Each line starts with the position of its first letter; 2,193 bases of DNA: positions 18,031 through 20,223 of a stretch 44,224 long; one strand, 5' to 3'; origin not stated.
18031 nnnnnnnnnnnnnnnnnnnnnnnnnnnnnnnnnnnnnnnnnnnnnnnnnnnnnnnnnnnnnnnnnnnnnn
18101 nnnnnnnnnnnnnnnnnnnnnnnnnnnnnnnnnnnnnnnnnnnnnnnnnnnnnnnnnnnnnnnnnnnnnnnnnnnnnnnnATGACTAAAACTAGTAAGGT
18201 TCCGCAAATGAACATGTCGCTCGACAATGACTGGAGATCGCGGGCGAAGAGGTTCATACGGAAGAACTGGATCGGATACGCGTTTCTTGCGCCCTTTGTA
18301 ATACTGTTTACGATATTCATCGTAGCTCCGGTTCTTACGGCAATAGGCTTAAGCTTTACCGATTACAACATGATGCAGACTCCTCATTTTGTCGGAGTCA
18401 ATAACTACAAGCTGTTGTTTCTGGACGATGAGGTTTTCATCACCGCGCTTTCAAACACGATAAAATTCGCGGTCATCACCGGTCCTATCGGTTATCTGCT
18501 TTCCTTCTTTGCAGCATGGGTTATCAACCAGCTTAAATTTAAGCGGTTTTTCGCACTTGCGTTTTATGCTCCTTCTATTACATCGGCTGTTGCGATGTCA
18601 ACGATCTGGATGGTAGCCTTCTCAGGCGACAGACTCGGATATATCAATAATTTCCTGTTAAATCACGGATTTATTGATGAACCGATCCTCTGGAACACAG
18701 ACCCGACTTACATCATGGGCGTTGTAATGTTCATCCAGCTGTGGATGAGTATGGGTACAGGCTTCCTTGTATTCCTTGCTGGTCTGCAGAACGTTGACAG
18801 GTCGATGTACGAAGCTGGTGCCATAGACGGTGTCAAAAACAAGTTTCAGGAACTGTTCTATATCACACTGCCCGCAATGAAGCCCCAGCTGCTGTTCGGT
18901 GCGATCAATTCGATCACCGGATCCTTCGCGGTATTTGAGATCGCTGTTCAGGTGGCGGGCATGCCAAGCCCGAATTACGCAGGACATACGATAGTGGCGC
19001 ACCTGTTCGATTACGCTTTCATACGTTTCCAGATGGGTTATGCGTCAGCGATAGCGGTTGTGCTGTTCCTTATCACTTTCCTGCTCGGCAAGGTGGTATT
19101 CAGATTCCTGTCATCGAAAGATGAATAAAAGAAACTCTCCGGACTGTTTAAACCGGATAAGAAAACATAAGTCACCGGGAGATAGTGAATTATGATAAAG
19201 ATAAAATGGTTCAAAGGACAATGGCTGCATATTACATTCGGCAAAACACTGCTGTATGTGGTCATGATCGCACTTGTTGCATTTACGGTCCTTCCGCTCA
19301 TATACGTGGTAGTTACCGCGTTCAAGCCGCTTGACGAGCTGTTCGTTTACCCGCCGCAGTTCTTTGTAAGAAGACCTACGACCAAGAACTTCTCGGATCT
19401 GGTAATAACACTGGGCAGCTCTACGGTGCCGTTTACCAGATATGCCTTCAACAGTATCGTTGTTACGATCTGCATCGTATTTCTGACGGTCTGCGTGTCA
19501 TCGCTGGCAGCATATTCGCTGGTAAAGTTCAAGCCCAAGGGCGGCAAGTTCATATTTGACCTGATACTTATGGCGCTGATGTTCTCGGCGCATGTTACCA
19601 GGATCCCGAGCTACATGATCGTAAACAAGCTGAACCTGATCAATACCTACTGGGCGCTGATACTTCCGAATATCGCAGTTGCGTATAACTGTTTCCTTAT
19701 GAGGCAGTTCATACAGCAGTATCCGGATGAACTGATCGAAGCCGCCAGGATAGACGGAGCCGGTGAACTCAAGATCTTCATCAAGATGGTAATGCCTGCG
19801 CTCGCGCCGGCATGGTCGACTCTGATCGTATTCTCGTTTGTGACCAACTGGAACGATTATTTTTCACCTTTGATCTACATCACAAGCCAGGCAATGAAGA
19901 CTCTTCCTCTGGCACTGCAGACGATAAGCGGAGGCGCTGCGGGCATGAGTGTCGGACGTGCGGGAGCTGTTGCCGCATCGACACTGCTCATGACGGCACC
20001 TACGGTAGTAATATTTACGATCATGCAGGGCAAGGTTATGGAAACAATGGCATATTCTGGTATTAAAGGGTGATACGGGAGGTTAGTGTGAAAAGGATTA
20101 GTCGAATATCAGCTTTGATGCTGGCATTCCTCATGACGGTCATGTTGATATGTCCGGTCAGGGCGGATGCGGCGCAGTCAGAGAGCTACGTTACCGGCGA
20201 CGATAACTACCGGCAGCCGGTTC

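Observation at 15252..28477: Two sugar ABC importers wrapped around two uncharacterised surface proteins in one 13-kb operon-like block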

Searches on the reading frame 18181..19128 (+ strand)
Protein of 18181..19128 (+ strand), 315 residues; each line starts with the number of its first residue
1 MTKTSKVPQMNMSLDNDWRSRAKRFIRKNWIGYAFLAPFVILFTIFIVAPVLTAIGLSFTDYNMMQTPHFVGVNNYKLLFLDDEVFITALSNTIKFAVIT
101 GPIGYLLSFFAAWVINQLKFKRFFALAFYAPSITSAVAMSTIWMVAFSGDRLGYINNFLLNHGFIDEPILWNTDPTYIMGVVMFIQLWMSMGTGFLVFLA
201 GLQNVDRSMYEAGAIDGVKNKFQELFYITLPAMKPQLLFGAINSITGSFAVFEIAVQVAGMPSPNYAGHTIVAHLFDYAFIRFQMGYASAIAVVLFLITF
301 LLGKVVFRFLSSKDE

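Call 6: search_protein_families(library=pfam, proteins=[window:18181-19128:+], max_evalue=0.01)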
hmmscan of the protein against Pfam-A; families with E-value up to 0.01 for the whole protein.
window:18181-19128:+ (315 aa): 1 family
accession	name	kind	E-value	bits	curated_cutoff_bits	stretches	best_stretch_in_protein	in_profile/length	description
PF00528.27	BPD_transp_1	-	7.4e-08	32.8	26.4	1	104-301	1-170/184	Binding-protein-dependent transport system inner membrane component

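Call 13: search_protein_families(library=ncbifam, proteins=[window:18181-19128:+], max_evalue=0.01)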
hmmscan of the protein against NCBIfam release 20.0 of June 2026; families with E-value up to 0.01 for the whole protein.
window:18181-19128:+ (315 aa): 7 families
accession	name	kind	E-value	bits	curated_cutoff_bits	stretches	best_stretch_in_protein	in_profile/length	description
NF007852.0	PRK10561.1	equivalog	1.6e-26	93.8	335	1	22-313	4-291/295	sn-glycerol-3-phosphate ABC transporter permease UgpA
NF040931.1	ABC_arch_GlcT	equivalog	3.8e-17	62.8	360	1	40-300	5-261/278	glucose ABC transporter permease GlcT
NF007963.0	PRK10683.1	equivalog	4.2e-12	46.1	489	1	29-300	38-299/317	putrescine ABC transporter permease PotH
NF007044.0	PRK09497.1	equivalog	2.1e-10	40.6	348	1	40-299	16-266/285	spermidine/putrescine ABC transporter permease PotB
NF008232.0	PRK10999.1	equivalog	7.5e-10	38.1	392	1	71-304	265-509/520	maltose ABC transporter permease MalF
NF043074.1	MMSYN1_0196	equivalog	6e-06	25.8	350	1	33-313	11-265/277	spermidine/putrescine ABC transporter permease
TIGR00969.1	3a0106s02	subfamily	0.005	16.3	240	0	80-301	53-261/272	sulfate ABC transporter permease subunit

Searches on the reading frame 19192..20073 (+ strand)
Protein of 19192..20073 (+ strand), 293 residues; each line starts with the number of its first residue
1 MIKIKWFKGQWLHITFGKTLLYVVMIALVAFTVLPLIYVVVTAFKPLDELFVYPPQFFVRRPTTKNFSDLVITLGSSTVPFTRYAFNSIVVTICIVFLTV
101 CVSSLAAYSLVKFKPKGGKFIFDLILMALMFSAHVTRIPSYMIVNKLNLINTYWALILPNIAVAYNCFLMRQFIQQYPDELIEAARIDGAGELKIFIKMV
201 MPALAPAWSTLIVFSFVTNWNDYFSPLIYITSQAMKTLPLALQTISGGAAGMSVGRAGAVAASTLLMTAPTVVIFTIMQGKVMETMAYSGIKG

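Call 6: search_protein_families(library=pfam, proteins=[window:19192-20073:+], max_evalue=0.01)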
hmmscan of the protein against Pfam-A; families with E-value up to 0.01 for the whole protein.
window:19192-20073:+ (293 aa): 1 family
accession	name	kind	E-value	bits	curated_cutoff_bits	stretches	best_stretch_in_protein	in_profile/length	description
PF00528.27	BPD_transp_1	-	7.1e-16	58.9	26.4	1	102-279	4-175/184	Binding-protein-dependent transport system inner membrane component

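Call 13: search_protein_families(library=ncbifam, proteins=[window:19192-20073:+], max_evalue=0.01)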
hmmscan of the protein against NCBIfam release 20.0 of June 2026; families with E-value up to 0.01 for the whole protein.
window:19192-20073:+ (293 aa): 9 families
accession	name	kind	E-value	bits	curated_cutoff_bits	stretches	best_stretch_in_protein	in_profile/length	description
NF008210.0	PRK10973.1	equivalog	9.7e-38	130.4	297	1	22-283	13-273/281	sn-glycerol-3-phosphate ABC transporter permease UgpE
NF040932.1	ABC_arch_GlcU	equivalog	1.9e-32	113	340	1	19-265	3-244/272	glucose ABC transporter permease GlcU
NF008231.0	PRK10998.1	equivalog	4.7e-10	39.5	261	1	23-293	18-296/296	maltose ABC transporter permease MalG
NF007047.0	PRK09500.1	equivalog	3e-08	33.6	326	1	18-253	4-227/257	spermidine/putrescine ABC transporter permease PotC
NF007852.0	PRK10561.1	equivalog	5.9e-07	29.6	335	1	162-284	169-289/295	sn-glycerol-3-phosphate ABC transporter permease UgpA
NF008232.0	PRK10999.1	equivalog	2.4e-06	26.5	392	1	165-224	389-448/520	maltose ABC transporter permease MalF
NF011624.0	PRK15050.1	equivalog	8.6e-06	25.1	247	1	144-268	152-275/297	2-aminoethylphosphonate ABC transporter permease subunit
TIGR01581.1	Mo_ABC_porter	hypoth_equivalog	3.6e-05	23.4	210.3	1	87-268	25-217/225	ABC transporter permease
NF008208.0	PRK10971.1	equivalog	0.00086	18.9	415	1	168-237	154-226/277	sulfate/thiosulfate ABC transporter permease CysT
